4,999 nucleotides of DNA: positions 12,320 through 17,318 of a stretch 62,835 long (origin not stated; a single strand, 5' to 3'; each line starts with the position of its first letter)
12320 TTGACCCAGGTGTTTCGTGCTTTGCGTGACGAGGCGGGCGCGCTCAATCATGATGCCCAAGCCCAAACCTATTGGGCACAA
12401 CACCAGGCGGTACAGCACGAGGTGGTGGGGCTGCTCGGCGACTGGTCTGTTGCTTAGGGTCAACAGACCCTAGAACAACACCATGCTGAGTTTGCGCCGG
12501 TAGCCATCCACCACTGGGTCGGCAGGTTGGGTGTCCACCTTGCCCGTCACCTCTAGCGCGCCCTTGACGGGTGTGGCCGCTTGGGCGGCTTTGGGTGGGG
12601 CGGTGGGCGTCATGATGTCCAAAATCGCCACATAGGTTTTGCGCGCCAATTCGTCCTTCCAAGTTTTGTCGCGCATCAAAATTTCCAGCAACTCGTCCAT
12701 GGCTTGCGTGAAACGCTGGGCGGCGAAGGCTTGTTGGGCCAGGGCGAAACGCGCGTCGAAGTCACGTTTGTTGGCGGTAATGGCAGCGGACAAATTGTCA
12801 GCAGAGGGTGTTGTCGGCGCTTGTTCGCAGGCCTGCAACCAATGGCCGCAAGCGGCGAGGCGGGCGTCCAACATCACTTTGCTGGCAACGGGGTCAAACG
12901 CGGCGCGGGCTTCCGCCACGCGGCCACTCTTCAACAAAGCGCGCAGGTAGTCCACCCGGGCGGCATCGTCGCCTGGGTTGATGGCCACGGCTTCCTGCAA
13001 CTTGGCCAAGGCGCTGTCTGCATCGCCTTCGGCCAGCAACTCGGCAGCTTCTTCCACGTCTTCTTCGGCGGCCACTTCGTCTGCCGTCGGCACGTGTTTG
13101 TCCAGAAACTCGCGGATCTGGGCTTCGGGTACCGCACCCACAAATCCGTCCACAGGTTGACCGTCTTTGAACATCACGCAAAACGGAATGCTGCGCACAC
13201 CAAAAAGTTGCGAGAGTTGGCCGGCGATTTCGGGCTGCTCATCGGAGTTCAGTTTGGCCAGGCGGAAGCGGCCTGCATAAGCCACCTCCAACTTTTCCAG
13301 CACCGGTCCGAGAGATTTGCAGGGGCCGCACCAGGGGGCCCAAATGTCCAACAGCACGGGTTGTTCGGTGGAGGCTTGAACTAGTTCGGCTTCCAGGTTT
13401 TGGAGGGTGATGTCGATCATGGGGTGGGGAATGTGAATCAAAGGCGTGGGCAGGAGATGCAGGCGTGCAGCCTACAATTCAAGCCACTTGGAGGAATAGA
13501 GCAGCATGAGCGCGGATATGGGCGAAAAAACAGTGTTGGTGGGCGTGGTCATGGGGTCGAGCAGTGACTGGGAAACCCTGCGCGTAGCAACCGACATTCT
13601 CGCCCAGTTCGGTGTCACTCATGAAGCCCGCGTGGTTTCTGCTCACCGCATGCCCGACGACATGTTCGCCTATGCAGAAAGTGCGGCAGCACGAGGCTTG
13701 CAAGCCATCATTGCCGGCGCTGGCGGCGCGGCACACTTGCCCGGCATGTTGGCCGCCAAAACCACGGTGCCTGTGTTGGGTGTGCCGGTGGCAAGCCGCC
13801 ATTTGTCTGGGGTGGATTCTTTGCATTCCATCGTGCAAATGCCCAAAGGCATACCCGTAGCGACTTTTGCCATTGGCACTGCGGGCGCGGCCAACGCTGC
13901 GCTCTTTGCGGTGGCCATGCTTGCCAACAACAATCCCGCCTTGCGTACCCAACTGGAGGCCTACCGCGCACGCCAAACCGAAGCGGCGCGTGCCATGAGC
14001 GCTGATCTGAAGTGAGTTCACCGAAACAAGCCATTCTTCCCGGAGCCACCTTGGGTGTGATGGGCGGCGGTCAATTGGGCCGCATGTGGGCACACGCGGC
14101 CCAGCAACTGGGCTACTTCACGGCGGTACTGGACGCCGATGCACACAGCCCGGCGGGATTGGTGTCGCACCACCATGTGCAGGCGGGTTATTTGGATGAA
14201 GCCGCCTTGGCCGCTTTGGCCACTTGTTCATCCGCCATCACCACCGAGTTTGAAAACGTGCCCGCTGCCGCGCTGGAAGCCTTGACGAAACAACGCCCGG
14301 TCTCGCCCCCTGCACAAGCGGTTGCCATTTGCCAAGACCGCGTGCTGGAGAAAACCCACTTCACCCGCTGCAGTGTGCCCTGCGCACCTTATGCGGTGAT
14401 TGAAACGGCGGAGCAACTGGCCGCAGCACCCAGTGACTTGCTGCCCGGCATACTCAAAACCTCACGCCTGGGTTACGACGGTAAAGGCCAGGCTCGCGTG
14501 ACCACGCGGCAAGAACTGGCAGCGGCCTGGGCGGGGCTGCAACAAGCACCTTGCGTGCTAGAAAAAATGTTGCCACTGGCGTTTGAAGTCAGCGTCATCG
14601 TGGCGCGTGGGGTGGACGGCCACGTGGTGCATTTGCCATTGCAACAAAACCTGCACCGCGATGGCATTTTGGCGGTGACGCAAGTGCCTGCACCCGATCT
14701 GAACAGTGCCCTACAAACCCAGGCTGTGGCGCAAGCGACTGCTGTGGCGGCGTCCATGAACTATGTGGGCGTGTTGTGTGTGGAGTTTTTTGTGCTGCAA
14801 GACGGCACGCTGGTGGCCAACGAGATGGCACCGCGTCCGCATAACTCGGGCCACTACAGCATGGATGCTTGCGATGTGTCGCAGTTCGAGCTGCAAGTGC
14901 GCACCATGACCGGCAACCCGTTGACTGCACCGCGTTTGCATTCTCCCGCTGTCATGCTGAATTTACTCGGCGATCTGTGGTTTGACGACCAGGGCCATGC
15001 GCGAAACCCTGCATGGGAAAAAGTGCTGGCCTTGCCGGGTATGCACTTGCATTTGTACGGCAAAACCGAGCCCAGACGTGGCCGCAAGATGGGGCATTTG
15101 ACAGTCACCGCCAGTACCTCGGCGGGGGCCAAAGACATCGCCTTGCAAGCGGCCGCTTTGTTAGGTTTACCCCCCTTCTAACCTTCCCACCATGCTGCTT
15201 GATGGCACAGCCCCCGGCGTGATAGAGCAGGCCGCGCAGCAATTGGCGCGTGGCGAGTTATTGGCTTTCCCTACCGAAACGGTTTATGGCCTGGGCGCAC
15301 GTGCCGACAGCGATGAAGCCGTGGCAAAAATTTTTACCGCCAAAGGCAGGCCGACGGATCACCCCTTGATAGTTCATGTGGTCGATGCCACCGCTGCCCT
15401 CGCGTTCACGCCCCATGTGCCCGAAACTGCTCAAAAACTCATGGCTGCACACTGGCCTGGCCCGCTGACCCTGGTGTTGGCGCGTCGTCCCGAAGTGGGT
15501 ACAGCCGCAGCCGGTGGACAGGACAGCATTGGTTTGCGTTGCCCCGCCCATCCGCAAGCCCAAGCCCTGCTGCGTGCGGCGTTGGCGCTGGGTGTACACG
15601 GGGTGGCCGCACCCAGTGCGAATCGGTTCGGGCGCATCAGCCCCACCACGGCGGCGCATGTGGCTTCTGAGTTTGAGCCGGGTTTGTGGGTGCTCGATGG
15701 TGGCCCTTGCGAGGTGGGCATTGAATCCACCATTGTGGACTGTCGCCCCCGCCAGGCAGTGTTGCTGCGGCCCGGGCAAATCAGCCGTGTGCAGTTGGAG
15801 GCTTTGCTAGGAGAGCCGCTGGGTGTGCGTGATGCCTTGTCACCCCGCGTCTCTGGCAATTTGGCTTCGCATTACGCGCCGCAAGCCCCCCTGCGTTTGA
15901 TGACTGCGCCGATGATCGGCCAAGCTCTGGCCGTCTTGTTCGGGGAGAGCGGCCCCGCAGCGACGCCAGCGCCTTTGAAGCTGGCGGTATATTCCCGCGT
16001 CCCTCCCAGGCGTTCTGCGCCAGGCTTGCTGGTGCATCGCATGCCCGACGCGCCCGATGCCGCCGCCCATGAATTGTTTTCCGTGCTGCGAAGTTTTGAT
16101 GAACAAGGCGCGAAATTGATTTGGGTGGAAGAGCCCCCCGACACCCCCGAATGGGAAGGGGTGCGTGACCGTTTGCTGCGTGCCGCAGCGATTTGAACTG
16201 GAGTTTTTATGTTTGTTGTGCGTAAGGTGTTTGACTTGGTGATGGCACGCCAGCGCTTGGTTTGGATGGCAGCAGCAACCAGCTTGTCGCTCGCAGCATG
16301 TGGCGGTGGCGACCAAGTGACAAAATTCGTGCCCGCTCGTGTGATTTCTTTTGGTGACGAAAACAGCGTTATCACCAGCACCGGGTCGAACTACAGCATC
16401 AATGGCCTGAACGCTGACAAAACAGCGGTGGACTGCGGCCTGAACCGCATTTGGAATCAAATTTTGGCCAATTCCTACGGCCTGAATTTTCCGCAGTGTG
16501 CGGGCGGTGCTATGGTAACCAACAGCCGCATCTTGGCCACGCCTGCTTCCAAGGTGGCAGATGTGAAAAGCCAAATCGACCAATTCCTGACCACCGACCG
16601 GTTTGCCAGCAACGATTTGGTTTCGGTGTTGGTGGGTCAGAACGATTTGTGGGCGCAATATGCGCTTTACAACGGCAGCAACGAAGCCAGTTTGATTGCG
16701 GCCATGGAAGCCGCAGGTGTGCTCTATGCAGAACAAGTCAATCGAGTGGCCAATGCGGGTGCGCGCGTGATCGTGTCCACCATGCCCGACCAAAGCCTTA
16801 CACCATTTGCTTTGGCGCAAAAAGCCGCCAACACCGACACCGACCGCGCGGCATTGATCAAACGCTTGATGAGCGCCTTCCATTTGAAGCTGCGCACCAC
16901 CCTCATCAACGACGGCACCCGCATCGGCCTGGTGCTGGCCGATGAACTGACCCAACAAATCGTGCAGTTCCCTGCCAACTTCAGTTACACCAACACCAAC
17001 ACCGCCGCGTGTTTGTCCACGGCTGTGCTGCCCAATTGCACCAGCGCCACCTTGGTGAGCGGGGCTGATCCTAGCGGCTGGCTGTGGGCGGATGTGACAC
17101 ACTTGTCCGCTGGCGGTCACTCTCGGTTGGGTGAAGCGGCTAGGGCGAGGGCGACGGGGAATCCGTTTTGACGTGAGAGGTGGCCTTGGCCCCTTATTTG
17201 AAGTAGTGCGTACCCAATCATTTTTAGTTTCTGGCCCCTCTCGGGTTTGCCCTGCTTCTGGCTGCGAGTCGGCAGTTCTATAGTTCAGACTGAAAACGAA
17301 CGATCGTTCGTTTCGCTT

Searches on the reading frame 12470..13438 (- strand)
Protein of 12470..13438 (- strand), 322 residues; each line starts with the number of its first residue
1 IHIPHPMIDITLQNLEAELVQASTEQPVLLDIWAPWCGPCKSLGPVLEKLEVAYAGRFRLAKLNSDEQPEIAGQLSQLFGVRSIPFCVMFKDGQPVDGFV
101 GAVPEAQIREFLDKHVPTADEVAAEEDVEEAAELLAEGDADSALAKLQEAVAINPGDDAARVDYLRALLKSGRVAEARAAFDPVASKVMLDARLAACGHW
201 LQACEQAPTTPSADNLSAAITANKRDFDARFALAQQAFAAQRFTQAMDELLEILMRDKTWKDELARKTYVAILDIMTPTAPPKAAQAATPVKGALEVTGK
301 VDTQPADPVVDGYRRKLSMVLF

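Call 22: search_protein_families(library=pfam, proteins=[window:12470-13438:-], max_evalue=0.00001)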
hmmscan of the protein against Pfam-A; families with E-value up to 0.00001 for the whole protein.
window:12470-13438:- (322 aa): 5 families
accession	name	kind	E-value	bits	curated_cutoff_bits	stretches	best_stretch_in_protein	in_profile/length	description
PF14561.12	TPR_20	-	2.1e-21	76.5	25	1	206-281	1-76/90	Tetratricopeptide repeat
PF00085.26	Thioredoxin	-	2.5e-21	76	23.5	1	10-114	5-103/103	Thioredoxin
PF14559.12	TPR_19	-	8.5e-14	52.1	25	1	134-195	1-62/68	Tetratricopeptide repeat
PF13098.12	Thioredoxin_2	-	1.2e-07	32.4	27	1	23-112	3-104/104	Thioredoxin-like domain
PF13432.12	TPR_16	-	4.1e-07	30.8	32.7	0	130-182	3-55/65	Tetratricopeptide repeat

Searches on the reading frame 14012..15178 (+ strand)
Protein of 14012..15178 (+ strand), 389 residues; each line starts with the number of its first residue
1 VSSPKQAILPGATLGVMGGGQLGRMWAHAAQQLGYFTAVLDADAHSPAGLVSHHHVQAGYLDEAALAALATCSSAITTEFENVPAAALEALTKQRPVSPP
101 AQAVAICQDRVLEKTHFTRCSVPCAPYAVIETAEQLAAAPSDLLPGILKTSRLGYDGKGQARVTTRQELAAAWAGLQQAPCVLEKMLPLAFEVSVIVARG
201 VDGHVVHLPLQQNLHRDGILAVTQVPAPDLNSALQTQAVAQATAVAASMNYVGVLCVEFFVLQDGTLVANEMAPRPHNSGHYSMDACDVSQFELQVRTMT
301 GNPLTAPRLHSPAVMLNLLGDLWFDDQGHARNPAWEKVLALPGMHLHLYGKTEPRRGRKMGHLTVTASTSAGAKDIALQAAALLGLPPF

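Call 22: search_protein_families(library=pfam, proteins=[window:14012-15178:+], max_evalue=0.00001)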
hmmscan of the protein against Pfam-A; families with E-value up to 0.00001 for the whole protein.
window:14012-15178:+ (389 aa): 3 families
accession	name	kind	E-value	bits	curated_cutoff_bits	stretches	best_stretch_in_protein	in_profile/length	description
PF02222.28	ATP-grasp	-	4.8e-49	166.9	27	1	116-292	2-179/179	ATP-grasp domain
PF22660.2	RS_preATP-grasp-like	-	1.2e-31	109.4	27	1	12-108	2-98/98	Ribonucleotide synthetase preATP-grasp domain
PF17769.7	PurK_C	-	4.6e-19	68.3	22.6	1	313-372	1-52/56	Phosphoribosylaminoimidazole carboxylase C-terminal domain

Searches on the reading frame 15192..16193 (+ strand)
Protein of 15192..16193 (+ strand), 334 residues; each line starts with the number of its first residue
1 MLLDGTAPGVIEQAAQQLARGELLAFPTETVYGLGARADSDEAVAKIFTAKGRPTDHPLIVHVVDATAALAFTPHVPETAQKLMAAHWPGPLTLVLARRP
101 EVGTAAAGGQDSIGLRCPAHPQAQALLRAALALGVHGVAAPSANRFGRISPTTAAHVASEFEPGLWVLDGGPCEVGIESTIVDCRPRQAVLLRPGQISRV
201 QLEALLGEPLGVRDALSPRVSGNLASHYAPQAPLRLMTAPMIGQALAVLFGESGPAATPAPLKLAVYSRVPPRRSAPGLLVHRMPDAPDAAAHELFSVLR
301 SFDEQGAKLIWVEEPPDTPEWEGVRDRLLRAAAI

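Call 22: search_protein_families(library=pfam, proteins=[window:15192-16193:+], max_evalue=0.00001)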
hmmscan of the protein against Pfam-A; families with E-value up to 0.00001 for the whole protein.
window:15192-16193:+ (334 aa): 2 families
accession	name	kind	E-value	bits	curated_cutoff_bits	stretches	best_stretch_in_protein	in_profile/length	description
PF01300.24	Sua5_yciO_yrdC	-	2e-49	167.9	25.1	1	17-195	2-178/178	Telomere recombination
PF03481.19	Sua5_C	-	1.4e-20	74.7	22.9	1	197-333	1-136/136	Threonylcarbamoyl-AMP synthase, C-terminal domain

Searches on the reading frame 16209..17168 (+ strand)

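Call 22: search_protein_families(library=pfam, proteins=[window:16209-17168:+], max_evalue=0.00001)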
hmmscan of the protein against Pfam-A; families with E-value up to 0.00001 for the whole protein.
window:16209-17168:+ (320 aa): 1 family
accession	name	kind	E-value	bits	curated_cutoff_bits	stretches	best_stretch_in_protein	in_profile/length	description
PF00657.28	Lipase_GDSL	-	6.1e-07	30.2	23.6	1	75-310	14-207/208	GDSL-like Lipase/Acylhydrolase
